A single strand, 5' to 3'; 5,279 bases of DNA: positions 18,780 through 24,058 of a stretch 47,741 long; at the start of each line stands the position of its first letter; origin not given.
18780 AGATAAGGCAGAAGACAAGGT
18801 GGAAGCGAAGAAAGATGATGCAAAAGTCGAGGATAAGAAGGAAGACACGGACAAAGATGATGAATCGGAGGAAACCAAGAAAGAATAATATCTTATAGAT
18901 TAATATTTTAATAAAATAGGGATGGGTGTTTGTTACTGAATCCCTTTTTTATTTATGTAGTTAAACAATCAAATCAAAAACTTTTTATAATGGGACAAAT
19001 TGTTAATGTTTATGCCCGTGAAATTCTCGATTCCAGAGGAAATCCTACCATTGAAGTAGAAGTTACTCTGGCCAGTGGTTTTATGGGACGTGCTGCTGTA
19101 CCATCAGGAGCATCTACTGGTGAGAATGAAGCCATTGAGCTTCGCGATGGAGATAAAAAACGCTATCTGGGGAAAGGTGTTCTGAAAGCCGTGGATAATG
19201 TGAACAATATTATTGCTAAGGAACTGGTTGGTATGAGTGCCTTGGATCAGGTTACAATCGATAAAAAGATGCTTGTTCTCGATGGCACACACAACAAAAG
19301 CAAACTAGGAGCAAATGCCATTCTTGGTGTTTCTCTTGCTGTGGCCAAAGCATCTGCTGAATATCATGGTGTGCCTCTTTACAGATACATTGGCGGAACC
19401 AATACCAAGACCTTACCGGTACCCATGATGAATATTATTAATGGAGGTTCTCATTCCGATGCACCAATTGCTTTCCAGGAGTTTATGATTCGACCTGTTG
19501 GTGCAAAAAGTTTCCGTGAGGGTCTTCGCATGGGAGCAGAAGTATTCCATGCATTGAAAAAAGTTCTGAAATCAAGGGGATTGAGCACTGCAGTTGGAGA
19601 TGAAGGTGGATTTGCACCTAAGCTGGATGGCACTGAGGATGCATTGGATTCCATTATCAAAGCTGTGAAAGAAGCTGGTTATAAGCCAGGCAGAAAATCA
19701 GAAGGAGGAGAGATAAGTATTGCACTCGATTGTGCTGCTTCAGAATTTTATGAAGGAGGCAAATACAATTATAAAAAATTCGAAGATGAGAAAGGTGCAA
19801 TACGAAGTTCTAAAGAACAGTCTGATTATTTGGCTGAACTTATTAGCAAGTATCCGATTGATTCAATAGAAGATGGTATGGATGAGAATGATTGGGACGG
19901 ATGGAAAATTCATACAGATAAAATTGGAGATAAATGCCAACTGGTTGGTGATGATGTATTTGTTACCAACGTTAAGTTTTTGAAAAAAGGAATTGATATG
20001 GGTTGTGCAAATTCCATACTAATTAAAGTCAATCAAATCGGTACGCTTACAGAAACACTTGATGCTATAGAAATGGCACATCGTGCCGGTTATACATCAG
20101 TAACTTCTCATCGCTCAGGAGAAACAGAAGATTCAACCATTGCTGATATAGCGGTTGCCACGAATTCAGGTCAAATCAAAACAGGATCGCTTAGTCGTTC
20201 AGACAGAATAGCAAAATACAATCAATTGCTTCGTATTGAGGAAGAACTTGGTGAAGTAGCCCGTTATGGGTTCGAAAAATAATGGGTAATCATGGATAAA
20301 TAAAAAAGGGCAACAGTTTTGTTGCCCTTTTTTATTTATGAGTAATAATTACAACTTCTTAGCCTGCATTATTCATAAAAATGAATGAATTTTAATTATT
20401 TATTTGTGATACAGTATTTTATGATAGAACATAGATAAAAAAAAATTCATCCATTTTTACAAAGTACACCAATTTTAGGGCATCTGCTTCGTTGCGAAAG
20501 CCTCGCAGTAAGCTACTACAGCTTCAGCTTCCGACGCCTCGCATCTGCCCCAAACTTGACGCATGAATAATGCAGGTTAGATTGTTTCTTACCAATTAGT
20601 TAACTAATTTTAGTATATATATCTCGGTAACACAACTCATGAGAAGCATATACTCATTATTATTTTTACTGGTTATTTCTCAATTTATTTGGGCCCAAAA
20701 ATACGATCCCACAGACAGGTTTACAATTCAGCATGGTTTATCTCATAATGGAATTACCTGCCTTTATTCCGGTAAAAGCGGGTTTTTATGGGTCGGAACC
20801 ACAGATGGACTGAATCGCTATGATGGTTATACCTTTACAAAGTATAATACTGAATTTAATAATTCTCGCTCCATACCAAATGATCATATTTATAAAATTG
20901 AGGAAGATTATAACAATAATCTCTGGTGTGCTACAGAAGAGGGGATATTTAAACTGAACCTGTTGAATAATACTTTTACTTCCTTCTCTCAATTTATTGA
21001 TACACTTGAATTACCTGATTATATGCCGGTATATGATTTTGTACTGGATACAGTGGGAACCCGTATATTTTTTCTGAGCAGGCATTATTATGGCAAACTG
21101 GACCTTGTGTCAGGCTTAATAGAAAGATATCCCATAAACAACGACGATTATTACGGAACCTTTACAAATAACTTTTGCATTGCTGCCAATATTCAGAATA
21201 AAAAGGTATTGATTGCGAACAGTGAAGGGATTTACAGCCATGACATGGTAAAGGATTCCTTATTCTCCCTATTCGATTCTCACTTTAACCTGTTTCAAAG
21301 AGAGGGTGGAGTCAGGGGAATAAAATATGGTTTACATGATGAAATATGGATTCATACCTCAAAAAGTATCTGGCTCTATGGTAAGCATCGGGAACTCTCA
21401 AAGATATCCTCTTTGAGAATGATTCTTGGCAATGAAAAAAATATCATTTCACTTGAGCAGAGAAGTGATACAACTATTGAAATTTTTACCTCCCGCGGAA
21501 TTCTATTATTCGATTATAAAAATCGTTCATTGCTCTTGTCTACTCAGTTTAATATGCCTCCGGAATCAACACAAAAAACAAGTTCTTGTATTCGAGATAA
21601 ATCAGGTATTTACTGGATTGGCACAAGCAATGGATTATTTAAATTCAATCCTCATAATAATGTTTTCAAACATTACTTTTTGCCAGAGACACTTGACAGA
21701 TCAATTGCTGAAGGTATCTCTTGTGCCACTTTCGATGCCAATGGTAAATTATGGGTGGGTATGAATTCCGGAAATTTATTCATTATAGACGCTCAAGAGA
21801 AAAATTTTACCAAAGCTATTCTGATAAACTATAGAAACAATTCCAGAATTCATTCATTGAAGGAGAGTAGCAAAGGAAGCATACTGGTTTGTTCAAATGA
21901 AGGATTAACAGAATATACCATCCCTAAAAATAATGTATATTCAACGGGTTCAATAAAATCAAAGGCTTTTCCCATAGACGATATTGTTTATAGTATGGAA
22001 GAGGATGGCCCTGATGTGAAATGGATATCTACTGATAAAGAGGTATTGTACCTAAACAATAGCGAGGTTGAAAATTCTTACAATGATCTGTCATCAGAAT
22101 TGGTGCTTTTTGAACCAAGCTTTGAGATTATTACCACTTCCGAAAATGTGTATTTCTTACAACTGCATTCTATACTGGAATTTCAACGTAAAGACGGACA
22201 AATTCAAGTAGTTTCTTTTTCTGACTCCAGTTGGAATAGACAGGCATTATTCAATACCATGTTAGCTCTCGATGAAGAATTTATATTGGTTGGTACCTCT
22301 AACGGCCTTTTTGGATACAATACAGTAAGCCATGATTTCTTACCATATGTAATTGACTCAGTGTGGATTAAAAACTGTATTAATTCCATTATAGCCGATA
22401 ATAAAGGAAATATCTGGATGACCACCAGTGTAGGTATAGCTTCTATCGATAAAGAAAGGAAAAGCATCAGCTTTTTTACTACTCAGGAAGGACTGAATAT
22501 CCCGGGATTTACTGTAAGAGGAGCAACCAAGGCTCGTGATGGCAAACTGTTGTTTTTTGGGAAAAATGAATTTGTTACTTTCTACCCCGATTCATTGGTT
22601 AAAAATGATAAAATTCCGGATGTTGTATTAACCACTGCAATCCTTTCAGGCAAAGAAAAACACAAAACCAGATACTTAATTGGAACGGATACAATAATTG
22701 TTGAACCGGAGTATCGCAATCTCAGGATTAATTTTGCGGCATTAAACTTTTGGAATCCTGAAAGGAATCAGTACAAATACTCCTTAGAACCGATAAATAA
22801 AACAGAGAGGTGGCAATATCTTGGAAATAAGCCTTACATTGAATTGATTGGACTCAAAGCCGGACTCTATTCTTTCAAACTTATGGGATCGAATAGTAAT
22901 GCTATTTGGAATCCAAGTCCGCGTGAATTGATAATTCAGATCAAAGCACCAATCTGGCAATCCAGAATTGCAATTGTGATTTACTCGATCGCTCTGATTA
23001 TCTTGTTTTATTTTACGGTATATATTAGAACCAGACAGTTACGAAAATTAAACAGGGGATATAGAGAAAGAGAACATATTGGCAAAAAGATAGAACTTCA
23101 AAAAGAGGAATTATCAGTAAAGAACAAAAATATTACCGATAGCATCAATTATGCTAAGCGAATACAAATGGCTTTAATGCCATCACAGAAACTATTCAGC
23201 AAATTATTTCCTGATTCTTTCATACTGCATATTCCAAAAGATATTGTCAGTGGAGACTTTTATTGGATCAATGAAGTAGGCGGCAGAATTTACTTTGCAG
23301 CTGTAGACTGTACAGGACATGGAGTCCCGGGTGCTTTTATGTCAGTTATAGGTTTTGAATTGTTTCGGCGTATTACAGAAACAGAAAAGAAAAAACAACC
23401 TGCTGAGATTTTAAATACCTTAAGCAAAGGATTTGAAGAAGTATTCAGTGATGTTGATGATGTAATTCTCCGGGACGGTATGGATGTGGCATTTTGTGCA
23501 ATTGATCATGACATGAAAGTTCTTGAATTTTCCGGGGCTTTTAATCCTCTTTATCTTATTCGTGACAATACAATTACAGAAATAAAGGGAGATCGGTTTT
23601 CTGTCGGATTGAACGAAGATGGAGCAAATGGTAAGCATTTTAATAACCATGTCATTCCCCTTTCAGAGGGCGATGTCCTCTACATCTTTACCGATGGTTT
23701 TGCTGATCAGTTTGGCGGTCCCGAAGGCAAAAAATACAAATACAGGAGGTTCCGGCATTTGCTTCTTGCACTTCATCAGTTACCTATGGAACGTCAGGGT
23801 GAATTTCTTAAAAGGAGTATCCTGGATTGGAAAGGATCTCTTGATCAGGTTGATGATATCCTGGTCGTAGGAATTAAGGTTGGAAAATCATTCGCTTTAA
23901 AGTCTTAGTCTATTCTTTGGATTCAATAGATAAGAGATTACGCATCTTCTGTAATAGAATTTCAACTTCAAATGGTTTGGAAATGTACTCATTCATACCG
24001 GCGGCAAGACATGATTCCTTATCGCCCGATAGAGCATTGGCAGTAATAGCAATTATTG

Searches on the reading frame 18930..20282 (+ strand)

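Call 24: search_protein_families(library=ncbifam, proteins=[window:18930-20282:+], max_evalue=0.001)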
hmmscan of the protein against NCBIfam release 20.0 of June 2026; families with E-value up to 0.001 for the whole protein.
window:18930-20282:+ (450 aa): 3 families
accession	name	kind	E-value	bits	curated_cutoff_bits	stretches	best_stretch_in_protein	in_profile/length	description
TIGR01060.2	eno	equivalog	1.2e-206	686.3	300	1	24-446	1-416/425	phosphopyruvate hydratase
NF006223.0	PRK08350.1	equivalog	5.6e-30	104.8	624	2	25-172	5-137/341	hypothetical protein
TIGR01928.1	menC_lowGC_arch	equivalog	0.0006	18.9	200.65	0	307-425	198-312/325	o-succinylbenzoate synthase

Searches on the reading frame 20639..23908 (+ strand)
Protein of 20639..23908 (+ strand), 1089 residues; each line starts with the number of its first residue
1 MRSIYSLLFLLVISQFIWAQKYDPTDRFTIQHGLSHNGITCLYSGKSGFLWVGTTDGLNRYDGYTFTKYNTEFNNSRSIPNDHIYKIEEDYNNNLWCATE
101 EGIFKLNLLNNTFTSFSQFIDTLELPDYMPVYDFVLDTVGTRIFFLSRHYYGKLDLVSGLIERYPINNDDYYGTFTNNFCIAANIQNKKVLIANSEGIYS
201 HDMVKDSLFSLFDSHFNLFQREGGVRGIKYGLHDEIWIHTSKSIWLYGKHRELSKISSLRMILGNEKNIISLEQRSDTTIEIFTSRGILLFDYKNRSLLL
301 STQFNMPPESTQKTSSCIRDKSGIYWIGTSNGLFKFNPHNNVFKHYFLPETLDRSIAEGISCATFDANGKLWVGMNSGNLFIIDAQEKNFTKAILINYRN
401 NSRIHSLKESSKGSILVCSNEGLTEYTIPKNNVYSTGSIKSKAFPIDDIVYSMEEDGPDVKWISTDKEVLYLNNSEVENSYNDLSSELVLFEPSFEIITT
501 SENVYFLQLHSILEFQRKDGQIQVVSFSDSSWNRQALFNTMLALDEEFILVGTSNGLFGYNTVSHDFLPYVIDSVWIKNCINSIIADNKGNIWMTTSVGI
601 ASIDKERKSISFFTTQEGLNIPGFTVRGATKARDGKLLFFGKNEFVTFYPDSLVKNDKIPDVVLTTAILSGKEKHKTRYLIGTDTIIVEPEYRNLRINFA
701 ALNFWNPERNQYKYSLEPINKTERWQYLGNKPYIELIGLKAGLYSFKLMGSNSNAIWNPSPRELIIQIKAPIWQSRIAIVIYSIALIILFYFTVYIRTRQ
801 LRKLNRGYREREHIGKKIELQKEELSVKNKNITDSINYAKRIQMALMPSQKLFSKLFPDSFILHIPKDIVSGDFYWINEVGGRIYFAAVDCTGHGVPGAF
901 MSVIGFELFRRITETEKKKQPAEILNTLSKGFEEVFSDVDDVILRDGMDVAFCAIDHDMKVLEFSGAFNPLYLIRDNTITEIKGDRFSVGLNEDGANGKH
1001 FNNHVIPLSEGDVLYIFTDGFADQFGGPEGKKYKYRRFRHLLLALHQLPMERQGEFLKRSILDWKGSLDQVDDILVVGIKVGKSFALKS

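Call 7: search_protein_families(library=pfam, proteins=[window:20639-23908:+], max_evalue=0.001)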
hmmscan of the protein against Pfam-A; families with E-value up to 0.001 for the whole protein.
window:20639-23908:+ (1089 aa): 4 families
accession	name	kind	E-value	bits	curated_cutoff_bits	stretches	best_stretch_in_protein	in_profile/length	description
PF07228.17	SpoIIE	-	1.9e-18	67.5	25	1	881-1081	2-191/192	Stage II sporulation protein E (SpoIIE)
PF07494.17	Reg_prop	-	2.5e-17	61.2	20.4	0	33-55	1-23/24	Two component regulator propeller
PF07495.19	Y_Y_Y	-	1.8e-06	28.2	26.6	1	705-769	3-65/65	Y_Y_Y domain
PF23414.1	Beta-prop_EML_2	-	0.00094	19.1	90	0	355-479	37-158/266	Echinoderm microtubule-associated protein second beta-propeller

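Call 24: search_protein_families(library=ncbifam, proteins=[window:20639-23908:+], max_evalue=0.001)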
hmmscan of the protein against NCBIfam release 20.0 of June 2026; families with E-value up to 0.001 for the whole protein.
window:20639-23908:+ (1089 aa): 3 families
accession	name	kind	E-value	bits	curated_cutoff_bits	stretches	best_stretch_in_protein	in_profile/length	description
NF038263.1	prot_phos_SiaA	equivalog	7e-54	183.5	700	1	816-1081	395-657/658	biofilm regulation protein phosphatase SiaA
NF052228.1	T9SS_PorZ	equivalog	1.2e-14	53.7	260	1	307-389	475-563/757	type IX secretion system anionic LPS delivery protein PorZ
NF045505.1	RR_RssB_Pseudo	equivalog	2.1e-06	27.1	700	1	800-1027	126-344/394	two-component system response regulator RssB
